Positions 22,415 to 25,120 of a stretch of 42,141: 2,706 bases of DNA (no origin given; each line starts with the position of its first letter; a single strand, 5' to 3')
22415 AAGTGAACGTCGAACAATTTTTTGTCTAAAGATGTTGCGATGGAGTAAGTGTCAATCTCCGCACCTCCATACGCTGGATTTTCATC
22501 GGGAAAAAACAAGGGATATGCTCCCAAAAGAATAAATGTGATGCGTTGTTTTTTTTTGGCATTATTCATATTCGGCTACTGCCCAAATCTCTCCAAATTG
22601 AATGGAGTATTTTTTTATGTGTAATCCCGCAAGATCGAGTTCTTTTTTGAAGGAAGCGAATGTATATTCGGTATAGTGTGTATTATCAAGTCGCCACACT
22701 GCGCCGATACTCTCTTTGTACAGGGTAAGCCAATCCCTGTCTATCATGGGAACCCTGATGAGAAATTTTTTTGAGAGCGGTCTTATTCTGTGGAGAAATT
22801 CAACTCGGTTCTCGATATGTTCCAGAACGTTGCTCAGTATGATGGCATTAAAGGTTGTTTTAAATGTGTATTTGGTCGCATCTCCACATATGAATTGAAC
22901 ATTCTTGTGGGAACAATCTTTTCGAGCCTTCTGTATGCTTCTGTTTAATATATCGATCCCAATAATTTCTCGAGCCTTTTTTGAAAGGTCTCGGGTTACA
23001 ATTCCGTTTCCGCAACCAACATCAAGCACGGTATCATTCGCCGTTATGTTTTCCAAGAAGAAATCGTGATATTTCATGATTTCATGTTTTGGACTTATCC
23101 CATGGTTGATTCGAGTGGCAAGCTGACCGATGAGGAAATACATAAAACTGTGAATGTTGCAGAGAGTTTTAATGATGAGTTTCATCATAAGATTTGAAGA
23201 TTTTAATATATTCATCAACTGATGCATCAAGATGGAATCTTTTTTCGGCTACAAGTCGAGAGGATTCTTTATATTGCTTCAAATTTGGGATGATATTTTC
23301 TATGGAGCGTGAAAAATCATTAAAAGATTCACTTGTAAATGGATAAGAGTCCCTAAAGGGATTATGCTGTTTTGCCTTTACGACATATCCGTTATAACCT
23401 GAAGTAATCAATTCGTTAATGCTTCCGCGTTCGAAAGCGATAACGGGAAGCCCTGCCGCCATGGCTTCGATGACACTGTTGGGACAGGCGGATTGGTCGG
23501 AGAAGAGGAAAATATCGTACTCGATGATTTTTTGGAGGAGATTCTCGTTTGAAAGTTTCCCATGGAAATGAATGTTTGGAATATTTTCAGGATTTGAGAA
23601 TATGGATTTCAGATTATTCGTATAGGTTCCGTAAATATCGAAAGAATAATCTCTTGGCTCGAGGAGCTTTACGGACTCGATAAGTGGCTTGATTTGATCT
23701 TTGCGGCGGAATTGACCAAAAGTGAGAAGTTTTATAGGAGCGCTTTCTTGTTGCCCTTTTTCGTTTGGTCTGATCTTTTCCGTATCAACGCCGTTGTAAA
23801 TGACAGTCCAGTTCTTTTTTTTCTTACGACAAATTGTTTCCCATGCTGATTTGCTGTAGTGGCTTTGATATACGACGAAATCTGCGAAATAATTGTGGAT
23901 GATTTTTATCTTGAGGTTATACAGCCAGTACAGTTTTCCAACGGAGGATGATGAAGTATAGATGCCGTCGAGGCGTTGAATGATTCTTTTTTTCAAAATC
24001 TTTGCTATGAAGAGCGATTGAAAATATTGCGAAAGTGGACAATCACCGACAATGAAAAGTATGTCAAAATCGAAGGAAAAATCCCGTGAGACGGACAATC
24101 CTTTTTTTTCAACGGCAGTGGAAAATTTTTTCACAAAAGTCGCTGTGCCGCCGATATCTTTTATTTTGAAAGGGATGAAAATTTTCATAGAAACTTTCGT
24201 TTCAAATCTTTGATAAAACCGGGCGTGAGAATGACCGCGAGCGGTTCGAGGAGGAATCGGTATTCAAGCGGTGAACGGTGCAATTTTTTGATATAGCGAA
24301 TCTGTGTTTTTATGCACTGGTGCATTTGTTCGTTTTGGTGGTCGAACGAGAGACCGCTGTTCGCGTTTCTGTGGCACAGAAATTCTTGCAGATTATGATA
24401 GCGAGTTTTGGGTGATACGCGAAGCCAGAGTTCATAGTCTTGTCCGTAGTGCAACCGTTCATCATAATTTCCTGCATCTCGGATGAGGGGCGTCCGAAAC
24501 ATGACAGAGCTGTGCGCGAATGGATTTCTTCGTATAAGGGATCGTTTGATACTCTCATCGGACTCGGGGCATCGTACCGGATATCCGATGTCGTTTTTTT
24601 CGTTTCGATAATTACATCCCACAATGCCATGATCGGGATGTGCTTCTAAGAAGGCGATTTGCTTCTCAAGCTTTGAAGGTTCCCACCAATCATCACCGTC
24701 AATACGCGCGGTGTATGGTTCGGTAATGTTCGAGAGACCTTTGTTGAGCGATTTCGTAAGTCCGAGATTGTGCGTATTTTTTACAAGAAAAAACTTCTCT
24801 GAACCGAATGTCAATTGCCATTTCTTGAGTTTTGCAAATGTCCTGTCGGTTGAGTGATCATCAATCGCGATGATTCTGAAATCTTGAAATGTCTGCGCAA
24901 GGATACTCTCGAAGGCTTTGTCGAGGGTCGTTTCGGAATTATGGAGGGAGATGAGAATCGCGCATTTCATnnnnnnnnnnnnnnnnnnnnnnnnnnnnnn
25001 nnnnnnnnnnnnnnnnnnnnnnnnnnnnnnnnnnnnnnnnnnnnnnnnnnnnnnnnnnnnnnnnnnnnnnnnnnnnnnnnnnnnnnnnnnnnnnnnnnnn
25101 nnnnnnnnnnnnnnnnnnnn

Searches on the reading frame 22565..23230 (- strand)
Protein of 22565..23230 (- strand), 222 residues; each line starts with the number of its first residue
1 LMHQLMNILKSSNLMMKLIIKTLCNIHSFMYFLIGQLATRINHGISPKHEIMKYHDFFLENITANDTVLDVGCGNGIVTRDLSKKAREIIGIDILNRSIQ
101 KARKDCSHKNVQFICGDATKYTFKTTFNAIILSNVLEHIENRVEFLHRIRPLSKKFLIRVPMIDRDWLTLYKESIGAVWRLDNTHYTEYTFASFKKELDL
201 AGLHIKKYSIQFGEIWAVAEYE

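Call 78: search_protein_families(library=pfam, proteins=[window:22565-23230:-], max_evalue=0.01)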
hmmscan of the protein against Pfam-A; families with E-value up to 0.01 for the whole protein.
window:22565-23230:- (222 aa): 20 families
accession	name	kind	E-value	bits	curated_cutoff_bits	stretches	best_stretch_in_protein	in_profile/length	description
PF13649.12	Methyltransf_25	-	3.8e-17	63.2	27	1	68-151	1-91/97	Methyltransferase domain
PF13489.12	Methyltransf_23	-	7.5e-17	62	27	1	49-205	7-161/164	Methyltransferase domain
PF08241.18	Methyltransf_11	-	7e-16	59.1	21.2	1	69-150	1-84/95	Methyltransferase domain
PF13847.12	Methyltransf_31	-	2.4e-15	56.9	27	1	63-155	2-103/145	Methyltransferase domain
PF08242.18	Methyltransf_12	-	5.4e-12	46.7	30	1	69-152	1-91/98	Methyltransferase domain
PF05401.17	NodS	-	2.4e-08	34.5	24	1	66-151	45-131/201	Nodulation protein S (NodS)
PF05175.20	MTS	-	6.1e-07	29.7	23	1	56-132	21-104/170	Methyltransferase small domain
PF00398.26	RrnaAD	-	2.5e-06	27.3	24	1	61-135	27-107/263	Ribosomal RNA adenine dimethylase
PF07021.18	MetW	-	5.3e-06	26.6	21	1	57-164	6-113/193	Methionine biosynthesis protein MetW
PF01135.25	PCMT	-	2.3e-05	24.7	20.3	1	42-135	53-151/210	Protein-L-isoaspartate(D-aspartate) O-methyltransferase (PCMT)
PF02390.23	Methyltransf_4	-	2.3e-05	24.4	24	1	66-129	3-70/173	Putative methyltransferase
PF06325.19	PrmA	-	8.4e-05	22.6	22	1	62-139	159-238/296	Ribosomal protein L11 methyltransferase (PrmA)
PF01209.24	Ubie_methyltran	-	8.7e-05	22.4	20.1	1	52-148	35-138/233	ubiE/COQ5 methyltransferase family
PF01728.25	FtsJ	-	0.00017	22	24.1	1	62-128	19-85/181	FtsJ-like methyltransferase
PF03291.22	mRNA_G-N7_MeTrfase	-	0.0015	18.2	26.6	1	63-127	60-135/315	mRNA (guanine-N(7))-methyltransferase domain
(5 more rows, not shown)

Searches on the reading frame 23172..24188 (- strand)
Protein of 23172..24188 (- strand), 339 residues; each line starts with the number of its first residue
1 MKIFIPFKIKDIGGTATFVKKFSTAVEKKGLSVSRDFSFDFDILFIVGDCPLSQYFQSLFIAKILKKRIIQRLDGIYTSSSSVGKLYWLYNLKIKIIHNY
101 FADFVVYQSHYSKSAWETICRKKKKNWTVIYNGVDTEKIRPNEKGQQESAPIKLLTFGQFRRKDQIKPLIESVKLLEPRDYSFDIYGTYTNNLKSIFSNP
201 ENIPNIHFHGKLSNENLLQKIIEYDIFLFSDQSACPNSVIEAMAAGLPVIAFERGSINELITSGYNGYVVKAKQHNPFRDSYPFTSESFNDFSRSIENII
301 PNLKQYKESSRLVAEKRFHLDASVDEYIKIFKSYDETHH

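Call 32: search_protein_families(library=pfam, proteins=[window:23172-24188:-], max_evalue=0.001)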
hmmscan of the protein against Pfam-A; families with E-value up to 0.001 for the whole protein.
window:23172-24188:- (339 aa): 3 families
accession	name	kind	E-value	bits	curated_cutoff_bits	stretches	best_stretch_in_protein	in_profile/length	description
PF13692.12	Glyco_trans_1_4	-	1.9e-17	64.3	27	1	153-275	3-129/142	Glycosyl transferases group 1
PF00534.26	Glycos_transf_1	-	2.8e-17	63.2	26.4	1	147-276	11-146/172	Glycosyl transferases group 1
PF13439.12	Glyco_transf_4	-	0.00025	21.6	28.5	0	85-138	114-170/170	Glycosyltransferase Family 4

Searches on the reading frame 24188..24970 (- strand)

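Call 32: search_protein_families(library=pfam, proteins=[window:24188-24970:-], max_evalue=0.001)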
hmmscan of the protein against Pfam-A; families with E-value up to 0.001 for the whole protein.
window:24188-24970:- (261 aa): 3 families
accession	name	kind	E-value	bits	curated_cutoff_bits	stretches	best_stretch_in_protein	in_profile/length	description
PF00535.33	Glycos_transf_2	-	1.5e-28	100.3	23.3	1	5-132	2-127/168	Glycosyl transferase family 2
PF10111.15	Glyco_tranf_2_2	-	2.2e-10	40.9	27.3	1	5-190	2-204/276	Glycosyltransferase like family 2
PF13641.12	Glyco_tranf_2_3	-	6.1e-10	39.9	27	1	4-185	4-194/230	Glycosyltransferase like family 2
